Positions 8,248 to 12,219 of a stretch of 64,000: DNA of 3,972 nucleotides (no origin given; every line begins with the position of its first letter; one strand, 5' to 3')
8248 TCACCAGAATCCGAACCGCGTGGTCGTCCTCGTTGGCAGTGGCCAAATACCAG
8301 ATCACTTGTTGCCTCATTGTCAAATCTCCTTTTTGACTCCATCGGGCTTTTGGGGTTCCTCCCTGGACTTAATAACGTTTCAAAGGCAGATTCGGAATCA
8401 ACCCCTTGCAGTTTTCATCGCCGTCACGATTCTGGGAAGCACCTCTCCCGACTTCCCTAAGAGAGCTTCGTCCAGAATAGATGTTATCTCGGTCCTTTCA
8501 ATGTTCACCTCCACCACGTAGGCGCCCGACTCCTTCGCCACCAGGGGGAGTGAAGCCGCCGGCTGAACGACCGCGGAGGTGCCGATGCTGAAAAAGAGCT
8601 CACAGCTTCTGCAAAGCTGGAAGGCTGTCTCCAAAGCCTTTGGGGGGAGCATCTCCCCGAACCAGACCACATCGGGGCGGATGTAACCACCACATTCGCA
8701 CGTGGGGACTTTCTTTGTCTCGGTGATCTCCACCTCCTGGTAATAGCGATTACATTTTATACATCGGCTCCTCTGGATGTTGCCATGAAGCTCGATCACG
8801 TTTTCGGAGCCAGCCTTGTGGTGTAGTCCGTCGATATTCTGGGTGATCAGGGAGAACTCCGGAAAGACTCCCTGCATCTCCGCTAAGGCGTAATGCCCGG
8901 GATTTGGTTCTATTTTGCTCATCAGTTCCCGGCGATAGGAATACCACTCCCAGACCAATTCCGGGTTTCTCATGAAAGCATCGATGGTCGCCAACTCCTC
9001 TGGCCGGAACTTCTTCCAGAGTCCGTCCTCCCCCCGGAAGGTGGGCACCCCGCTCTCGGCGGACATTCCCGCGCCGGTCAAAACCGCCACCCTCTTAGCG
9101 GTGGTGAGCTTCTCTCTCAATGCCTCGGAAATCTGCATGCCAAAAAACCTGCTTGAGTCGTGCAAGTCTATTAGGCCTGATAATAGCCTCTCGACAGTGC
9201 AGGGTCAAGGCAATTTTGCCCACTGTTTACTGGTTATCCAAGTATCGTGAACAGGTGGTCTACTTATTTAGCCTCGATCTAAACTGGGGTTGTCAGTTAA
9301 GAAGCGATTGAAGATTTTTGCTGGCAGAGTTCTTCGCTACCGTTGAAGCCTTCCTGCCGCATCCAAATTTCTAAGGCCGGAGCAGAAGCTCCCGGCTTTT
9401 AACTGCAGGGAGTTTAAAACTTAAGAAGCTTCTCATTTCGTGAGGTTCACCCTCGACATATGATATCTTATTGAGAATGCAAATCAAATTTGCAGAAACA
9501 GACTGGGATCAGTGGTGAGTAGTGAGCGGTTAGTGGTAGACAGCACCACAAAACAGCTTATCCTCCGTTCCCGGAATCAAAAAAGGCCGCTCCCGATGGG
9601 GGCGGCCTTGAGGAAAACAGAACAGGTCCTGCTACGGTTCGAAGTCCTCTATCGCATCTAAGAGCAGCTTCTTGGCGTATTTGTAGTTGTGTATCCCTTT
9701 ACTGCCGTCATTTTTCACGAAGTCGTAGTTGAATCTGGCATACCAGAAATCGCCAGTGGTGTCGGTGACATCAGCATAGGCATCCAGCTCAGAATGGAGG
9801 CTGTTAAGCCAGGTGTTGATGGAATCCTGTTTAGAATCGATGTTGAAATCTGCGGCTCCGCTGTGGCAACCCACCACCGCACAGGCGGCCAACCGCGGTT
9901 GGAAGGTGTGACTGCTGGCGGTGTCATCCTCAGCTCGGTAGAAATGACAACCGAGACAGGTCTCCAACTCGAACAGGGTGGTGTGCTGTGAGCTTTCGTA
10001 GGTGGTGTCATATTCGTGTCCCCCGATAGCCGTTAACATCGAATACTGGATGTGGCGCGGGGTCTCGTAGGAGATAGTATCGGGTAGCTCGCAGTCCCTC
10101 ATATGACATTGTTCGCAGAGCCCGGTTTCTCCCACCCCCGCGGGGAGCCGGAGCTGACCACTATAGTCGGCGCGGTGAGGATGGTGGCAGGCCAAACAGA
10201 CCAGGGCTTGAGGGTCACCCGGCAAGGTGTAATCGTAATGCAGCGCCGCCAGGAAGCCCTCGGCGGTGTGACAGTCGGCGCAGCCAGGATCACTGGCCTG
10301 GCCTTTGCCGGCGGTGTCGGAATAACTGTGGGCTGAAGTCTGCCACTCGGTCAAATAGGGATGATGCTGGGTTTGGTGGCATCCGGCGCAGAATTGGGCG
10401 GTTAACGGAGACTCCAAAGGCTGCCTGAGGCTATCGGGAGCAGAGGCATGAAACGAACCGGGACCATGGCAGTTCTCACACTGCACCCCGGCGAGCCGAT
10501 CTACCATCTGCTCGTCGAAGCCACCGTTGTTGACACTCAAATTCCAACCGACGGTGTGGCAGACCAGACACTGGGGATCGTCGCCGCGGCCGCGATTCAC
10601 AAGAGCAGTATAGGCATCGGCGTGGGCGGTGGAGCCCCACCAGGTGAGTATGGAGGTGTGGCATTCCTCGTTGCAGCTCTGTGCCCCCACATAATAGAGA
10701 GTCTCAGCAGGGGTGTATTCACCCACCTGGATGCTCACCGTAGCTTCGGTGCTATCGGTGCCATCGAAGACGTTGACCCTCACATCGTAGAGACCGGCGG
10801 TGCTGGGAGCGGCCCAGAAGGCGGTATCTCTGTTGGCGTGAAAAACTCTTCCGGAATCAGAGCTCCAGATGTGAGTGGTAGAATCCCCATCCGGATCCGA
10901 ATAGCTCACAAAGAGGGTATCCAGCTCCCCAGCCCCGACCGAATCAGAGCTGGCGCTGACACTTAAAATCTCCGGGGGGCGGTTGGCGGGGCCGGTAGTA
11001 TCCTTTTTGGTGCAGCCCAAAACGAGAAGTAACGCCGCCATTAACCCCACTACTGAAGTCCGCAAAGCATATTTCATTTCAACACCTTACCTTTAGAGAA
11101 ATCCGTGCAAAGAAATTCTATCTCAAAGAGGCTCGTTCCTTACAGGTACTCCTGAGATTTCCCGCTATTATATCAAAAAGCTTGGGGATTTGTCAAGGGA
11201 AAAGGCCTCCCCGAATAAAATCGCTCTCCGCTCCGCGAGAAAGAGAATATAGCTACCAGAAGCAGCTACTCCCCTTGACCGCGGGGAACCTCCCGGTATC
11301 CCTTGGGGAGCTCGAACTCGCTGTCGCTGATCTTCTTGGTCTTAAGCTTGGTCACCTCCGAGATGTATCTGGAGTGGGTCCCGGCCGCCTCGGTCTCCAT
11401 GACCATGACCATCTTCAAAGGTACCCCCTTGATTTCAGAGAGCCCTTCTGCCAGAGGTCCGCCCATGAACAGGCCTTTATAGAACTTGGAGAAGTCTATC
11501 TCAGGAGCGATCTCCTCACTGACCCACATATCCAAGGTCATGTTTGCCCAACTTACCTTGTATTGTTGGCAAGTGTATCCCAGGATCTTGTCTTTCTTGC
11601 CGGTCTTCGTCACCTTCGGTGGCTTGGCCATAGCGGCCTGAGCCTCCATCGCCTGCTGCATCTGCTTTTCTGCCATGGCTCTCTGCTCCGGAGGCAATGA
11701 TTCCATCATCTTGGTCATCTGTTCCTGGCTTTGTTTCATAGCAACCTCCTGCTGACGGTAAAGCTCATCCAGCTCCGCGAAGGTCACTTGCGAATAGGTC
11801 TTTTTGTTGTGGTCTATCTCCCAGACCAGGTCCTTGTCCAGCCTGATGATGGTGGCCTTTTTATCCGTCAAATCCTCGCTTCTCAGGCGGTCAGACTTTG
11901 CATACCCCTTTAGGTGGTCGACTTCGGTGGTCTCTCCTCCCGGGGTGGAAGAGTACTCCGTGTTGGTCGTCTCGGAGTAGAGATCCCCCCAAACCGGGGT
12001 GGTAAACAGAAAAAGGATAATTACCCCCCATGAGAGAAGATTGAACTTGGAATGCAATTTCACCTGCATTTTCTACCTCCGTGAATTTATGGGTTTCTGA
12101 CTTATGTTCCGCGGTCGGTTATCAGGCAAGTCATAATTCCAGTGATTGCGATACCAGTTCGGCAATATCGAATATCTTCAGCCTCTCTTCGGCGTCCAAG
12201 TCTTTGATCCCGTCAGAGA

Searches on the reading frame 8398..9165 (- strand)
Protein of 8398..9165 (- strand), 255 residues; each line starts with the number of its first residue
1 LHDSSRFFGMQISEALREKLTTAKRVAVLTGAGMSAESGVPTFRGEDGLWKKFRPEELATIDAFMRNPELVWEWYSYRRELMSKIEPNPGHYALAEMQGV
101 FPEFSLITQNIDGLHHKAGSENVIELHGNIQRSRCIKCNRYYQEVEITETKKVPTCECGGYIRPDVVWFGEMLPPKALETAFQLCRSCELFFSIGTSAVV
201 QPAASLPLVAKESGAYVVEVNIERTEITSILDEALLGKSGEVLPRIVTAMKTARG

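Call 26: search_protein_families(library=ncbifam, proteins=[window:8398-9165:-], max_evalue=0.00001)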
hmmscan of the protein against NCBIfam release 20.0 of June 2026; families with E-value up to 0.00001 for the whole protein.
window:8398-9165:- (255 aa): 7 families
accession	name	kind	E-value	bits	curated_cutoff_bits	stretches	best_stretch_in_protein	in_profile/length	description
NF001753.0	PRK00481.1-3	subfamily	2.5e-93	311.7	243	1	14-252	4-249/252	NAD-dependent protein deacylase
NF040867.1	prot_deacyl_CobB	equivalog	7e-90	300.5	320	1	16-249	3-241/242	NAD-dependent protein deacetylase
NF001755.0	PRK00481.1-5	equivalog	4.4e-58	196.4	318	1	22-250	39-269/278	Sir2 family NAD+-dependent deacetylase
NF010736.0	PRK14138.1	equivalog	5.7e-58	196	395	1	18-232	6-223/244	NAD-dependent deacetylase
NF001754.0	PRK00481.1-4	equivalog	2.3e-55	187.4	252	1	13-246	5-240/244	NAD-dependent protein deacylase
NF001752.0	PRK00481.1-1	equivalog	2.3e-53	181.2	221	1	14-229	5-222/242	NAD-dependent protein deacylase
NF003738.0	PRK05333.1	equivalog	5.1e-42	143.8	305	2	8-147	11-150/295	NAD-dependent protein deacetylase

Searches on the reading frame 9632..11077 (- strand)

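Call 26: search_protein_families(library=ncbifam, proteins=[window:9632-11077:-], max_evalue=0.00001)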
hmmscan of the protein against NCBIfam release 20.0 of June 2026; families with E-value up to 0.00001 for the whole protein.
window:9632-11077:- (481 aa): 3 families
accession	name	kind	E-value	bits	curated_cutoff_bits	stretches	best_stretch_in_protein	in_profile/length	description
NF041198.1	UshA_like_PCGU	equivalog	1.1e-28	100.1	275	1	123-240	399-514/519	UshA-like (seleno)protein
TIGR03508.1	decahem_SO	subfamily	3.9e-10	39.6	192.2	1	169-325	4-150/258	DmsE family decaheme c-type cytochrome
NF041028.1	decahem_GSU2203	exception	1.4e-07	31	325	1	198-327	68-183/317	GSU2203 family decaheme c-type cytochrome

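Call 66: search_protein_families(library=pfam, proteins=[window:9632-11077:-], max_evalue=0.001)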
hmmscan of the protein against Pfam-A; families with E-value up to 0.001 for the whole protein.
window:9632-11077:- (481 aa): 6 families
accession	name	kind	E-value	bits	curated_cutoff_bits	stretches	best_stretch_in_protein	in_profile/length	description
PF14522.11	Cytochrome_C7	-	5.1e-11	42.7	24.8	1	262-325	12-66/67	Cytochrome c7 and related cytochrome c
PF13435.11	Cytochrome_C554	-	8.3e-10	39.9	20.8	1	137-205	3-84/84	Cytochrome c554 and c-prime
PF00801.26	PKD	-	4.7e-06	27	23.5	1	38-118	2-80/80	PKD domain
PF22113.1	Mtrc-MtrF_II-IV_dom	-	3.6e-05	23.8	30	0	198-274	82-167/176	Outer membrane cytochrome MtrC/MtrF-like, domains II/IV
PF03264.19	Cytochrom_NNT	-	0.00011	22.4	24.1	1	222-278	31-80/174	NapC/NirT cytochrome c family, N-terminal region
PF09699.15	Paired_CXXCH_1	-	0.00085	19.4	20.6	1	294-327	9-38/41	Doubled CXXCH motif (Paired_CXXCH_1)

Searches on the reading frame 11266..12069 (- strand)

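Call 26: search_protein_families(library=ncbifam, proteins=[window:11266-12069:-], max_evalue=0.00001)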
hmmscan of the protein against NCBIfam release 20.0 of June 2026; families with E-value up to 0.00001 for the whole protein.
window:11266-12069:- (267 aa): 0 families

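Call 48: search_protein_families(library=pfam, proteins=[window:11266-12069:-], max_evalue=0.01)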
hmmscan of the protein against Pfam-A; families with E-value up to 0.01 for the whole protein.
window:11266-12069:- (267 aa): 1 family
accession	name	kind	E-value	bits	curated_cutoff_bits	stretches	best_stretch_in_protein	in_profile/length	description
PF14371.13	DUF4412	-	4.2e-17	63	21.6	1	115-258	49-191/191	Domain of unknown function (DUF4412)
